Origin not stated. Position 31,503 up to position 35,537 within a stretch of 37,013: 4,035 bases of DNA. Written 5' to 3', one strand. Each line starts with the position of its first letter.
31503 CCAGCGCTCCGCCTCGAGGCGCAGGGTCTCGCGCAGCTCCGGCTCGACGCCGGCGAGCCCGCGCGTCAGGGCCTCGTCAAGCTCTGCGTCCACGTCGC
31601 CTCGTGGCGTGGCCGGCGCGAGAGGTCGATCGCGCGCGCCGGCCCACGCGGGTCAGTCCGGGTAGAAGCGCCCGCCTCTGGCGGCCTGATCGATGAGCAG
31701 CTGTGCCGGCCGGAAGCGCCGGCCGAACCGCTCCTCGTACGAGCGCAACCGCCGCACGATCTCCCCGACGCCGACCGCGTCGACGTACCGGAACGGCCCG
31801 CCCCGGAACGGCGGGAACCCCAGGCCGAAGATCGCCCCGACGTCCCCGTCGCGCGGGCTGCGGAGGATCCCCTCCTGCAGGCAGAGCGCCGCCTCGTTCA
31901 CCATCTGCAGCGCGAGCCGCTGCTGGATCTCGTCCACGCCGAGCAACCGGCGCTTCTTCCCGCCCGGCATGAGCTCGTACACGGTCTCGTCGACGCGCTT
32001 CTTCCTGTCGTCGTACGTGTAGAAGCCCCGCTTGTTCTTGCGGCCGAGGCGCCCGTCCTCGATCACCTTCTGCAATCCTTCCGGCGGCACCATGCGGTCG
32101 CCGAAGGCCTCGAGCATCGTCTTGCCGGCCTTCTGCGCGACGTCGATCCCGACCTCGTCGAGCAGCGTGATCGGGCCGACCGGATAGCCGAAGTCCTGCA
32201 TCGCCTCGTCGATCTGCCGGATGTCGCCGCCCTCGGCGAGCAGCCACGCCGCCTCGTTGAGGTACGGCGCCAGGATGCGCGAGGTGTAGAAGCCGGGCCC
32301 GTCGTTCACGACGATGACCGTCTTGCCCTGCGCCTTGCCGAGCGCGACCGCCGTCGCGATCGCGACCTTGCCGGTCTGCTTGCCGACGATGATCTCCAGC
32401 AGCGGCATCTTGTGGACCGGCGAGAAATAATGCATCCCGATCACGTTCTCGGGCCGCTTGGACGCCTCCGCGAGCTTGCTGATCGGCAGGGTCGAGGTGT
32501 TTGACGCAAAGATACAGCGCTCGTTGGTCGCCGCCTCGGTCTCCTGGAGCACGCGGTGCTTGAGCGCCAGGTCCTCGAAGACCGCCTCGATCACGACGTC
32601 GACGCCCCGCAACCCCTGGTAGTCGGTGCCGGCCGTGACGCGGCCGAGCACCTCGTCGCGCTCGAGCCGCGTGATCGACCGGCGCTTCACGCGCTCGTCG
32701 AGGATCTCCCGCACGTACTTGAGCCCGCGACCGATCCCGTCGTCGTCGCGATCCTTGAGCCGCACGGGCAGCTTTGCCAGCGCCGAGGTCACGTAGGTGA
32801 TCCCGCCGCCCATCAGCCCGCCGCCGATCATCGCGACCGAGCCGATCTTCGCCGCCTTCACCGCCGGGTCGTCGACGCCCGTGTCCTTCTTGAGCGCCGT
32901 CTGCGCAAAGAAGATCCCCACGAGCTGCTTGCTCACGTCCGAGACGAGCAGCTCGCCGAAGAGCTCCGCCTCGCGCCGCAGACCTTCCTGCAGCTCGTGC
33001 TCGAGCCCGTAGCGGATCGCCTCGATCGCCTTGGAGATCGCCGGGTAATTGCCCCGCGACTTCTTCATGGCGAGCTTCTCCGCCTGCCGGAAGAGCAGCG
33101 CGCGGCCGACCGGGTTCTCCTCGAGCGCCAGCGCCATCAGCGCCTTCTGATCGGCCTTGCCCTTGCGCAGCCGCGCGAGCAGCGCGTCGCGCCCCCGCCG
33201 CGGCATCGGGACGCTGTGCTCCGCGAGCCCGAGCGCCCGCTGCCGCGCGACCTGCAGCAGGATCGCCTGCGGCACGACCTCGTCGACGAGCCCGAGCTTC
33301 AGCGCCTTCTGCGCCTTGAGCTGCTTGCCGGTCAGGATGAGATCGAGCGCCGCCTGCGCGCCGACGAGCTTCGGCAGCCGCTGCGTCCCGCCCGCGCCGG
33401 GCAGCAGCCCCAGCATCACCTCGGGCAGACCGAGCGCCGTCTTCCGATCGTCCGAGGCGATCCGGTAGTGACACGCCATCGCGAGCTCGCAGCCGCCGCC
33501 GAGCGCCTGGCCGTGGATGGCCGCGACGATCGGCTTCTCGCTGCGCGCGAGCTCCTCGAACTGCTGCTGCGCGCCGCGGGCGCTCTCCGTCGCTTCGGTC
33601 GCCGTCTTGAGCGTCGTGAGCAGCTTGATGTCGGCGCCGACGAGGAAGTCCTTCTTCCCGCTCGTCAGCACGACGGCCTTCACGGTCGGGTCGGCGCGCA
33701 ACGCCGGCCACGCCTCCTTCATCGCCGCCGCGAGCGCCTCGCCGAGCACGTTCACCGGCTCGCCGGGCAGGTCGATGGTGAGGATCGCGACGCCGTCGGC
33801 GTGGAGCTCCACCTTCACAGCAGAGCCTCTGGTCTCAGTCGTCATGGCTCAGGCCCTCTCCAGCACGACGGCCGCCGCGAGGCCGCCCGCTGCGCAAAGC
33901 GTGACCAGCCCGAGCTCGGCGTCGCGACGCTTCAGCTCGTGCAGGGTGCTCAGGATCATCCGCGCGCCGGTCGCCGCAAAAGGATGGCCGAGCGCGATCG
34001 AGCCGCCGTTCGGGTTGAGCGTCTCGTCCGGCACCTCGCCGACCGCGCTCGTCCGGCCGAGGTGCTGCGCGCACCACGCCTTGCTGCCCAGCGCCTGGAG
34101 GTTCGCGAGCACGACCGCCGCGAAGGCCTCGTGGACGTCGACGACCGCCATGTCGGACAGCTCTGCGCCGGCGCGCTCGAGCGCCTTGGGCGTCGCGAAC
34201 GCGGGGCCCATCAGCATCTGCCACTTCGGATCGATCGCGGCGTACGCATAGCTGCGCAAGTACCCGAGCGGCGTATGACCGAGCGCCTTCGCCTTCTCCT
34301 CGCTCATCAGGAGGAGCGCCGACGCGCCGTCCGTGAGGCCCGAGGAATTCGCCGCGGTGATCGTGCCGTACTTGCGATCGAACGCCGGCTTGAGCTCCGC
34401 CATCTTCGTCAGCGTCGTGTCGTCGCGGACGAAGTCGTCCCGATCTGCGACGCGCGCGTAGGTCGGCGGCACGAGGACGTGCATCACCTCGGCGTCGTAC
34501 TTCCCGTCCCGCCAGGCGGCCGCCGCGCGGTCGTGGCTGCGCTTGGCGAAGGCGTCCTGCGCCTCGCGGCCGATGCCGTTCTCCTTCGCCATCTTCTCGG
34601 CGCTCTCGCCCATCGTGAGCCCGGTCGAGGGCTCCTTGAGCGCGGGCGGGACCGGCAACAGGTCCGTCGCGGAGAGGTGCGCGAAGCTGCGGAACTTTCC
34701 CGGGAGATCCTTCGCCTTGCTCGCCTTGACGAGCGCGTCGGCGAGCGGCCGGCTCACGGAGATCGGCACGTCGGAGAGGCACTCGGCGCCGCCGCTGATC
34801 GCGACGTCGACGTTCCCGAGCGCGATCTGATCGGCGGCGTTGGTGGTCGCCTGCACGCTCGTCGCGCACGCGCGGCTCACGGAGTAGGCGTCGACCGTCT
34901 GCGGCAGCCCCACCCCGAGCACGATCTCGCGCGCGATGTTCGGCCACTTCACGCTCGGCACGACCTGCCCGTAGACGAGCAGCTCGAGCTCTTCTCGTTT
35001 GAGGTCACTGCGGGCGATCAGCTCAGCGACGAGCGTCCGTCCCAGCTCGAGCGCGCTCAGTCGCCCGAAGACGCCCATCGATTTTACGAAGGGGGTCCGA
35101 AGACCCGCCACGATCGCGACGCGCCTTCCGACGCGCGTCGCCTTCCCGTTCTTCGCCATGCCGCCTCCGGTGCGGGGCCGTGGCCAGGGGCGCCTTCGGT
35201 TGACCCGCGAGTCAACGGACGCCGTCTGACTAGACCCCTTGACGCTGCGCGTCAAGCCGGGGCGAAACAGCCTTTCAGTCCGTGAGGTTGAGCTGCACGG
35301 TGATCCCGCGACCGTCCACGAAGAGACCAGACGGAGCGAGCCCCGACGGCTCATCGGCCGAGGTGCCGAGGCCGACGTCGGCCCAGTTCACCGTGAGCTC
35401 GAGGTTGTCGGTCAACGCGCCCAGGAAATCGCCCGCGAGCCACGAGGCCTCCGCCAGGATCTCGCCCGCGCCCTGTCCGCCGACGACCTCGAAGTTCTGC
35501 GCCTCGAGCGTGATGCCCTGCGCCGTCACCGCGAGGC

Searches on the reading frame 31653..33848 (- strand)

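Call 47: search_protein_families(library=pfam, proteins=[window:31653-33848:-], max_evalue=0.0001)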
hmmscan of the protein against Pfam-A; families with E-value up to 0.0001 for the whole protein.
window:31653-33848:- (731 aa): 4 families
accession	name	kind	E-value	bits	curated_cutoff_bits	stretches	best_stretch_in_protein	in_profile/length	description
PF02737.24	3HCDH_N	-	4.7e-54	183.5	22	1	338-516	2-179/180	3-hydroxyacyl-CoA dehydrogenase, NAD binding domain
PF00378.25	ECH_1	-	3.7e-45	154.7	27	1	18-234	4-216/251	Enoyl-CoA hydratase/isomerase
PF00725.27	3HCDH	-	3.8e-34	117.5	22.1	1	519-612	1-97/97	3-hydroxyacyl-CoA dehydrogenase, C-terminal domain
PF16113.10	ECH_2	-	5.4e-27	95.6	27.2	1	31-202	11-182/335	Enoyl-CoA hydratase/isomerase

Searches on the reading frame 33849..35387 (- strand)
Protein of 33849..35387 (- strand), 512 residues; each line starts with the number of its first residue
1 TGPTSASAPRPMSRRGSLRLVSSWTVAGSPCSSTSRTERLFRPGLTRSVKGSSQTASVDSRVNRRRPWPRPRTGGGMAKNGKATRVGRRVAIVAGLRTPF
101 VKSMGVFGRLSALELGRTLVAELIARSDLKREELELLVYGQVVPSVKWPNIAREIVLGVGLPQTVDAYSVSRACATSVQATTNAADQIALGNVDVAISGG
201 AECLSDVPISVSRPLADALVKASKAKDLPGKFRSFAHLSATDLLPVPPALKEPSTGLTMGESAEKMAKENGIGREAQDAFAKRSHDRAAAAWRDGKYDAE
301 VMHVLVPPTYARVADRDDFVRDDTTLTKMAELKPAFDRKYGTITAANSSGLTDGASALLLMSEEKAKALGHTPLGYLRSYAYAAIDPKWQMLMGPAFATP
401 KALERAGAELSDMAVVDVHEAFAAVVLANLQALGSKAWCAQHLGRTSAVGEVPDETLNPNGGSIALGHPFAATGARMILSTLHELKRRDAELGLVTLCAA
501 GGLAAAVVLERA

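Call 47: search_protein_families(library=pfam, proteins=[window:33849-35387:-], max_evalue=0.0001)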
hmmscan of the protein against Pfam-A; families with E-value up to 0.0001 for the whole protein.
window:33849-35387:- (512 aa): 3 families
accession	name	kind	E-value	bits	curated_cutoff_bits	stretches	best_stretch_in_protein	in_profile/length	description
PF00108.29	Thiolase_N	-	2.6e-61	207.7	26.4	1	90-364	1-260/260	Thiolase, N-terminal domain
PF02803.24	Thiolase_C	-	8.6e-38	129.2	27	1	372-511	2-123/123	Thiolase, C-terminal domain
PF22691.2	Thiolase_C_1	-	5.1e-06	26.7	28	1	397-479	22-104/144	Thiolase C-terminal domain-like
